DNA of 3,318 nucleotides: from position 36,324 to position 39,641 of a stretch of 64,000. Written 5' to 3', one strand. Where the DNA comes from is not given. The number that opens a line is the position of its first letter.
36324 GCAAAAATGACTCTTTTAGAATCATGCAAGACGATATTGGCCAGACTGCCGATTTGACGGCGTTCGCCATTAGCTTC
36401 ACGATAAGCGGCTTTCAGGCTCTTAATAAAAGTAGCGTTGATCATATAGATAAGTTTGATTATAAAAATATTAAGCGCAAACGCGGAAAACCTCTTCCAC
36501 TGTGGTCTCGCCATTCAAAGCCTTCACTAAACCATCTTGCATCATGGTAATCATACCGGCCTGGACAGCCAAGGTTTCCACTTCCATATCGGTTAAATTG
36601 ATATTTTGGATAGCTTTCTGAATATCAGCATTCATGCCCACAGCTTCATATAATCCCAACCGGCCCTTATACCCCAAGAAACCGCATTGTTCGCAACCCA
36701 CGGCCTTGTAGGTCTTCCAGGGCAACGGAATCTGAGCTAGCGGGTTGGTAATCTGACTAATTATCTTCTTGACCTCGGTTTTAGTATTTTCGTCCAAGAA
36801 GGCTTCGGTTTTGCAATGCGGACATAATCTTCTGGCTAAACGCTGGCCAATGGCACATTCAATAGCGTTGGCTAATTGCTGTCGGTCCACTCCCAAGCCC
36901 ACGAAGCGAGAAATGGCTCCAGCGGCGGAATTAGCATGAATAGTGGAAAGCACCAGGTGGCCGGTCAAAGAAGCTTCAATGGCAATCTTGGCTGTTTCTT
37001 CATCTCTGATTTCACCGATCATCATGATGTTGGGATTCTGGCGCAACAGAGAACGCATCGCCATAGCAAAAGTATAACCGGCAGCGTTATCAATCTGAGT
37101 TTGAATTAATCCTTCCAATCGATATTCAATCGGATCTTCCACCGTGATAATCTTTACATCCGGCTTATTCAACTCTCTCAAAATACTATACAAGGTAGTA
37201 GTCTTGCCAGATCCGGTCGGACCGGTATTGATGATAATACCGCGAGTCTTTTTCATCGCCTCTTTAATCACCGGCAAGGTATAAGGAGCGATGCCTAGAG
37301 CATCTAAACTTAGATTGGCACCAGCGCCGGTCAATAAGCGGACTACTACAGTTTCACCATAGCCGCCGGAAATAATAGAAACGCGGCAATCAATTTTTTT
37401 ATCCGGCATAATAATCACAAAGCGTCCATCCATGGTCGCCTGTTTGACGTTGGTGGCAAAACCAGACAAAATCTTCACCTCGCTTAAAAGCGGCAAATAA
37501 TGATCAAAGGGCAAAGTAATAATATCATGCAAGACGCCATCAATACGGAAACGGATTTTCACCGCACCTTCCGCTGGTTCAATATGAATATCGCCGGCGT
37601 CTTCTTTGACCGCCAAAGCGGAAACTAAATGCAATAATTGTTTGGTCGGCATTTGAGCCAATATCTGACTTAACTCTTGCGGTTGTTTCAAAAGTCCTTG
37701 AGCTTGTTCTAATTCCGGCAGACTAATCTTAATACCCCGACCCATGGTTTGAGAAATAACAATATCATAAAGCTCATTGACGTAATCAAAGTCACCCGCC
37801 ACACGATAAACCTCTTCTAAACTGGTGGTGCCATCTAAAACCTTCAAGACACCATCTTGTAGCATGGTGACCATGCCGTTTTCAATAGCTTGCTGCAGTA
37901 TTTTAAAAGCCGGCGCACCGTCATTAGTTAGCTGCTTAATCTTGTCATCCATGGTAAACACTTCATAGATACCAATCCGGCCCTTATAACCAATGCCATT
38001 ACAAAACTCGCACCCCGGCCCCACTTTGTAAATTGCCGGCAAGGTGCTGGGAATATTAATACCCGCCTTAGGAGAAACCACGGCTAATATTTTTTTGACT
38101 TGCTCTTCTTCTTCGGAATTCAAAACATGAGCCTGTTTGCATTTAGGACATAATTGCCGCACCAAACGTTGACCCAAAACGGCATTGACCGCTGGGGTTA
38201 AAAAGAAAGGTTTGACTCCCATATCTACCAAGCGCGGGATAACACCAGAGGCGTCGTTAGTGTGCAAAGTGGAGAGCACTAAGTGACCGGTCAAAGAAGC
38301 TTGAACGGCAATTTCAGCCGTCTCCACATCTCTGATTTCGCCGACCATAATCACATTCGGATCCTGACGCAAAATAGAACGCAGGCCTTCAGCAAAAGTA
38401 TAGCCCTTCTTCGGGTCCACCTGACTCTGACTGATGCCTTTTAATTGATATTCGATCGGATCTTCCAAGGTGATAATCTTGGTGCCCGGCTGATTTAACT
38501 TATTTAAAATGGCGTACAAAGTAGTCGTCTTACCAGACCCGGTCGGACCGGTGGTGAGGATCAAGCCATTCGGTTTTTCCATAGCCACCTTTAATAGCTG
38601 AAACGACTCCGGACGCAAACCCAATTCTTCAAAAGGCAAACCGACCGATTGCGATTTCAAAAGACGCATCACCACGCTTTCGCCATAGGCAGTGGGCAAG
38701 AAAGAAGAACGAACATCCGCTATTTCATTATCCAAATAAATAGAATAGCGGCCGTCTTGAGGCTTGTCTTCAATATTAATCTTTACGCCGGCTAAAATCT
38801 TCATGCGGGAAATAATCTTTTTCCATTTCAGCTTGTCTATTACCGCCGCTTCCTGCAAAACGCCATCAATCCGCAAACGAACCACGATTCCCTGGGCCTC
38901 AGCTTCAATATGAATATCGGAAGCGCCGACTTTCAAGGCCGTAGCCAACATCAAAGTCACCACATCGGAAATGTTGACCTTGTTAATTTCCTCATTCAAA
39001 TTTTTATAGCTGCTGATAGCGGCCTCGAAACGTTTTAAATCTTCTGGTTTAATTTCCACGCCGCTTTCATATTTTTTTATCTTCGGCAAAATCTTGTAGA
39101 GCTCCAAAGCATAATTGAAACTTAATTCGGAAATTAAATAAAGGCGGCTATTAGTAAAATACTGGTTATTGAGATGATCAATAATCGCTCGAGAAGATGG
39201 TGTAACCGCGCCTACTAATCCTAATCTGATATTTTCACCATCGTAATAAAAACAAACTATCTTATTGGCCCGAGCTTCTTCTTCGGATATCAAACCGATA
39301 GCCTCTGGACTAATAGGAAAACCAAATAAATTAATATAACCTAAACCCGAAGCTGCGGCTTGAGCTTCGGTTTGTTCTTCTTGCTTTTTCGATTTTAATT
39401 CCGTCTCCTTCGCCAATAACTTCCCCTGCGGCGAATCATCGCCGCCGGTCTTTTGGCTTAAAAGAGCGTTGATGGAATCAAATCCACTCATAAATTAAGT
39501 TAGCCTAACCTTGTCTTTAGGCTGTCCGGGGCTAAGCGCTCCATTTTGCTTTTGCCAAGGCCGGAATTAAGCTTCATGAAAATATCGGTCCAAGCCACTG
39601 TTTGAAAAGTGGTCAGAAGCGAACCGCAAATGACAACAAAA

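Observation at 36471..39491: Tandem-fused PilB/GspE ATPase: two complete, apparently active modules in one 1006-aa chain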

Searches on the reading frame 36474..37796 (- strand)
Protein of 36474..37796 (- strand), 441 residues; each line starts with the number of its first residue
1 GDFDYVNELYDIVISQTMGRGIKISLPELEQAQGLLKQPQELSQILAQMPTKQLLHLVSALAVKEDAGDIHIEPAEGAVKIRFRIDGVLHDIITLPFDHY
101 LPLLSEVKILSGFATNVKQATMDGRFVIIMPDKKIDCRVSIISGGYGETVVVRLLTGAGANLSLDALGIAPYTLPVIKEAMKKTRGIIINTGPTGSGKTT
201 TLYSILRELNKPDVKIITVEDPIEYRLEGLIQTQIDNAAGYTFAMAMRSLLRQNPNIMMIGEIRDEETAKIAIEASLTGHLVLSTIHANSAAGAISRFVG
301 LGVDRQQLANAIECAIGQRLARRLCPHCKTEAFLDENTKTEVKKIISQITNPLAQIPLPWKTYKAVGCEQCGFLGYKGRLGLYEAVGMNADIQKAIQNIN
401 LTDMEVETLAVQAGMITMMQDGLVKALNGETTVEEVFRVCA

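Call 74: search_solved_structures(query=window:36474-37796:-, max_evalue=1e-60, show_alignments=3)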
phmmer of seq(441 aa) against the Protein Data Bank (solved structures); distinct sequences matched with E-value up to 1e-60: 12.
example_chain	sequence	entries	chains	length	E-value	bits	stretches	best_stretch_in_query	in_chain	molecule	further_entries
6f8l_G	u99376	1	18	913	4.9e-88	299.1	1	30-437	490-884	Type IV pilus assembly protein PilF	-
5oiu_A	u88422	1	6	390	1.2e-87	297.8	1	48-437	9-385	Type IV pilus assembly protein PilF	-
5it5_F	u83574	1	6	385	2.2e-87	297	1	61-437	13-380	ATP binding motif-containing protein PilF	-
6ejf_A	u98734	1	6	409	2.7e-87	296.7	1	61-437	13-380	Type IV pilus assembly protein PilF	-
5zfr_A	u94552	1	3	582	5.5e-87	295.7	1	44-440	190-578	Type IV pilus biogenesis ATPase PilB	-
6olj_C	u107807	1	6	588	3.1e-86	293.2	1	44-440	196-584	Type IV pilus biogenesis ATPase PilB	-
5tsg_B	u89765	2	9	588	5.7e-86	292.3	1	44-440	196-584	Type IV pilus biogenesis ATPase PilB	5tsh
3jc8_Ba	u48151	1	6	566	2.5e-84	286.9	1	40-437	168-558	Type IV-A pilus assembly ATPase PilB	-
4pht_A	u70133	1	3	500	1.2e-82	281.4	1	36-439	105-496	General secretory pathway protein E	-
4kss_A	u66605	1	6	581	3.2e-82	280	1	38-439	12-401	Type II secretion system protein E, hemolysin-coregulated protein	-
4ksr_A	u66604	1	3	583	3.3e-82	279.9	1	38-439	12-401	Type II secretion system protein E, Hemolysin-coregulated protein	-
1p9r_A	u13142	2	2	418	4.3e-82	279.6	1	38-438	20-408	General secretion pathway protein E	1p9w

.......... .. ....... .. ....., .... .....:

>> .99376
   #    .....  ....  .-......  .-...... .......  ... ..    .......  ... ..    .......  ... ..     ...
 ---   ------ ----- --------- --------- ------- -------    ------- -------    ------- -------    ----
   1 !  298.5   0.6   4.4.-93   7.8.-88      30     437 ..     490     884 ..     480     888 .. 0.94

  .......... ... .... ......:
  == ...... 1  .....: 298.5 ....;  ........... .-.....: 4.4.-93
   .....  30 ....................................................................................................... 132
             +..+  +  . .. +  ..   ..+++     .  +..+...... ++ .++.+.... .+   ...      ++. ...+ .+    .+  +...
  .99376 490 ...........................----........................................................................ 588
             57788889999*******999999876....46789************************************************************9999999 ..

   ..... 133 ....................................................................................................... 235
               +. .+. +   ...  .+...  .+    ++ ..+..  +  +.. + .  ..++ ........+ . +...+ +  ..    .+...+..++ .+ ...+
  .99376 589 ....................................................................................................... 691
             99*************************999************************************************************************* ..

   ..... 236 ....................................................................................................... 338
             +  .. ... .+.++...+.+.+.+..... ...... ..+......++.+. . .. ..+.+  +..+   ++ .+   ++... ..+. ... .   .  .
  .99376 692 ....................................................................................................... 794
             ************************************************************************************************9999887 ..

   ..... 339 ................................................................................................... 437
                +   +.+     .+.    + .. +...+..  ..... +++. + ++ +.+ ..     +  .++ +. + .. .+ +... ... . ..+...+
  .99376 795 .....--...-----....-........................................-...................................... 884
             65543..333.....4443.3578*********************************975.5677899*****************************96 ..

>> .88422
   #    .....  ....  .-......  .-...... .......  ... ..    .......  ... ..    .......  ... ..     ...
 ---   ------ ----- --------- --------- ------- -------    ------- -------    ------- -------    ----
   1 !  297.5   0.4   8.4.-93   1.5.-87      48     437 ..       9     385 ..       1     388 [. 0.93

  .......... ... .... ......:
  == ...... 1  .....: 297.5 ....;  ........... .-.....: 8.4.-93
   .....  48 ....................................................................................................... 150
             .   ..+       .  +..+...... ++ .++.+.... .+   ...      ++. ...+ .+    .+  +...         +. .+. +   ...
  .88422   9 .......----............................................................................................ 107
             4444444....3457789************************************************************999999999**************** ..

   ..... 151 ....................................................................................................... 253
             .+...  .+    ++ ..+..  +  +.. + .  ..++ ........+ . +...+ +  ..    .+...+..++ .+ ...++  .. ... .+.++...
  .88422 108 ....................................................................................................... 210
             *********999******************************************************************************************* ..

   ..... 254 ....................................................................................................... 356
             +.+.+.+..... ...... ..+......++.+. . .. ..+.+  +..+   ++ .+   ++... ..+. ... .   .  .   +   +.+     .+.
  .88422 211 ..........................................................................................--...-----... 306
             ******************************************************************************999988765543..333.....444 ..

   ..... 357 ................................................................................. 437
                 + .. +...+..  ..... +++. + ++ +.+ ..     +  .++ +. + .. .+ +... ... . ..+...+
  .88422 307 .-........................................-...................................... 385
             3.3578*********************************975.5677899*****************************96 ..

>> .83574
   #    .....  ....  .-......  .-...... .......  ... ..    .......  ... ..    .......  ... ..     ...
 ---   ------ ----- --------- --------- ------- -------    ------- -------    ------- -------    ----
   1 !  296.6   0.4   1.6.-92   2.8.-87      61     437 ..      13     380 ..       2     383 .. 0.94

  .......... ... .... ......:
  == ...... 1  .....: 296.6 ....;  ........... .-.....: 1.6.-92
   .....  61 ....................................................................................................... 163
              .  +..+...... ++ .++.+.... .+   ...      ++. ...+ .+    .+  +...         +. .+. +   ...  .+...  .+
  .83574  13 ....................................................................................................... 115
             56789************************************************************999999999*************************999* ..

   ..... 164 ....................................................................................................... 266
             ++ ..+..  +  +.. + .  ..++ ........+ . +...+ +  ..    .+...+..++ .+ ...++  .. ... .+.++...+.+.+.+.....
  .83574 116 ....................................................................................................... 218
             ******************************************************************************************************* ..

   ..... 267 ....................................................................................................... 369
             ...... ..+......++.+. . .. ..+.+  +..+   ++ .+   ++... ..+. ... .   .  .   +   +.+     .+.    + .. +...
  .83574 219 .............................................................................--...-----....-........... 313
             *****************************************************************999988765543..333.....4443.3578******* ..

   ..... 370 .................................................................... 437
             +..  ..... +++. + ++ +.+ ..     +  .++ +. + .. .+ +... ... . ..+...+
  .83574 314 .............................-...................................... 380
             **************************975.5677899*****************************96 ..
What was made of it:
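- Module B alone gives E = 1e-86 to 1e-88 over N2D plus CTD (call 74).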

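Call 77: search_protein_families(library=ncbifam, proteins=[window:36474-37793:-], max_evalue=1e-20)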
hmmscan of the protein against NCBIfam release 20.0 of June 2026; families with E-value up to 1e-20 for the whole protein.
window:36474-37793:- (440 aa): 8 families
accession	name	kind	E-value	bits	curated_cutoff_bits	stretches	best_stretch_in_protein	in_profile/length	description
TIGR02533.1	type_II_gspE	equivalog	4.3e-125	418.1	630.25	1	39-438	98-485/486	type II secretion system ATPase GspE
TIGR02538.1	type_IV_pilB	equivalog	2e-117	393.1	675.65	1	44-438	175-561/564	type IV-A pilus assembly ATPase PilB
NF007755.0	PRK10436.1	equivalog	3.2e-110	369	617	1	28-439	63-459/465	type II secretion system protein GspE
NF053534.1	T4PilAsmATPsTfpB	equivalog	1.3e-100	337.5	850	1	53-439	204-582/584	type IV pilus assembly ATPase TfpB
NF041000.1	ATPase_ComGA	equivalog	9.8e-70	234.6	300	1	61-320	7-265/267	competence type IV pilus ATPase ComGA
TIGR01420.1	pilT_fam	subfamily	1.2e-44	152.9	319.1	1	59-322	7-270/343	PilT/PilU family type 4a pilus ATPase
TIGR02525.1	plasmid_TraJ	equivalog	9.2e-27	94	368.3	1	178-300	143-272/372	plasmid transfer ATPase TraJ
TIGR02524.1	dot_icm_DotB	equivalog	1.5e-22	80.3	463.3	1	176-314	126-273/358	Dot/Icm type IV secretion system ATPase DotB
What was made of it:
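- Closest known: GspE/EpsE type II secretion ATPase. Same: It gives the best NCBIfam score per module, 486 and 418 bits (call 77).
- Per-module scores fall below NCBIfam's equivalog cutoffs for PilB, GspE and ComGA (call 77), so the exact subfamily is unassigned. ComGA is among the related models (call 77).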

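Call 78: search_protein_families(library=pfam, proteins=[window:36474-37793:-], max_evalue=0.00001)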
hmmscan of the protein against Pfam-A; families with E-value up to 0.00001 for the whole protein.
window:36474-37793:- (440 aa): 1 family
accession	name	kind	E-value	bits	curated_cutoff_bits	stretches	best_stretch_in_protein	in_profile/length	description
PF00437.27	T2SSE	-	3.3e-108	362.1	24.9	1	49-437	7-370/370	Type II/IV secretion system protein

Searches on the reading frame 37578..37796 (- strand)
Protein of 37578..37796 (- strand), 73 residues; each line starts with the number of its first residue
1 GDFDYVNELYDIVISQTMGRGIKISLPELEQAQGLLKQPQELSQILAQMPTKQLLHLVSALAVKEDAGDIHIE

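Call 53: search_protein_families(library=pfam, proteins=[window:37578-37796:-], max_evalue=0.1)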
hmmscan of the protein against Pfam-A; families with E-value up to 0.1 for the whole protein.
seq(73 aa): 1 family
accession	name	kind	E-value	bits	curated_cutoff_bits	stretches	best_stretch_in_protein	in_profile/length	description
PF14327.11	CSTF2_hinge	-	0.015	16.1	27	1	26-61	2-37/81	Hinge domain of cleavage stimulation factor subunit 2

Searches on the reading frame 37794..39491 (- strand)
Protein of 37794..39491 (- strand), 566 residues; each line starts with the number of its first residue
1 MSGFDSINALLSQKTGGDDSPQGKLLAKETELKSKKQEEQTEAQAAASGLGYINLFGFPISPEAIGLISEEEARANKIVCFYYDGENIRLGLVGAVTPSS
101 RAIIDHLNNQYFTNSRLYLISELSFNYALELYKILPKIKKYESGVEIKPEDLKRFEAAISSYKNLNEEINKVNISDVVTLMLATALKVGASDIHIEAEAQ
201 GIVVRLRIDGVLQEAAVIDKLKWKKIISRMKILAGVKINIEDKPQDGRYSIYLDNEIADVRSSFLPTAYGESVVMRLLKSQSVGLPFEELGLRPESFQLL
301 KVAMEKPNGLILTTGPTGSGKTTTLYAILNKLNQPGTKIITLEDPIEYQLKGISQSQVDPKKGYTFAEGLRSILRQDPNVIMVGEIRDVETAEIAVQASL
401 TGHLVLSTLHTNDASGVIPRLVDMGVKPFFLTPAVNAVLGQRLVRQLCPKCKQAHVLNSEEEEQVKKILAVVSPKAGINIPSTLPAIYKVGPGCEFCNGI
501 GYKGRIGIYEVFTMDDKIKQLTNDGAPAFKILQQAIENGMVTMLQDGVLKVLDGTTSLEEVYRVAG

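Call 77: search_protein_families(library=ncbifam, proteins=[window:37794-39491:-], max_evalue=1e-20)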
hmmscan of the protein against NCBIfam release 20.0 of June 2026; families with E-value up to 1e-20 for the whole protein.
window:37794-39491:- (566 aa): 8 families
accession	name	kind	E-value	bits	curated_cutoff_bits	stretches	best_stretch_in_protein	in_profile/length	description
TIGR02533.1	type_II_gspE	equivalog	1.4e-145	485.7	630.25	1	97-564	30-485/486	type II secretion system ATPase GspE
TIGR02538.1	type_IV_pilB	equivalog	4.4e-138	461.3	675.65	1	35-564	41-561/564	type IV-A pilus assembly ATPase PilB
NF053534.1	T4PilAsmATPsTfpB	equivalog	6.3e-119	398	850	1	67-565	96-582/584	type IV pilus assembly ATPase TfpB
NF007755.0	PRK10436.1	equivalog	2.4e-117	392.5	617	1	162-566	73-460/465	type II secretion system protein GspE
NF041000.1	ATPase_ComGA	equivalog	2.4e-73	246.4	300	1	181-445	3-266/267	competence type IV pilus ATPase ComGA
TIGR01420.1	pilT_fam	subfamily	5.9e-54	183.6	319.1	1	181-424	5-242/343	PilT/PilU family type 4a pilus ATPase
TIGR02525.1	plasmid_TraJ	equivalog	2.3e-27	96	368.3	1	272-424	119-272/372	plasmid transfer ATPase TraJ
TIGR02524.1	dot_icm_DotB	equivalog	5.7e-22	78.4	463.3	1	306-423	132-258/358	Dot/Icm type IV secretion system ATPase DotB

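Call 78: search_protein_families(library=pfam, proteins=[window:37794-39491:-], max_evalue=0.00001)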
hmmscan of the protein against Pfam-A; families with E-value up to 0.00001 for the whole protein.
window:37794-39491:- (566 aa): 1 family
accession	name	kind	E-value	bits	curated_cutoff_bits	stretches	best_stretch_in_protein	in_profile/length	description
PF00437.27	T2SSE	-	2e-118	395.7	24.9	1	173-563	7-370/370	Type II/IV secretion system protein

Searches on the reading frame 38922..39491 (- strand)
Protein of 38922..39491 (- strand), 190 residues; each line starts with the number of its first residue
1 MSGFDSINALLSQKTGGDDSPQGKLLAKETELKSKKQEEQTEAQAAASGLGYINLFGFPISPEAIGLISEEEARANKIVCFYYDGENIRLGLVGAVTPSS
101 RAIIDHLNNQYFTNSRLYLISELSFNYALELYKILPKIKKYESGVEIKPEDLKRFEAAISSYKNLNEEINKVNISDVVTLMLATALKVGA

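Call 53: search_protein_families(library=pfam, proteins=[window:38922-39491:-], max_evalue=0.1)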
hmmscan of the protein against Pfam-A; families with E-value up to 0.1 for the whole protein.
seq(190 aa): 1 family
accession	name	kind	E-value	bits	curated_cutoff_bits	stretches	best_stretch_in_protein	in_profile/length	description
PF05157.20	MshEN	-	0.00073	19.9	23.1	1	49-130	2-81/90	MshEN domain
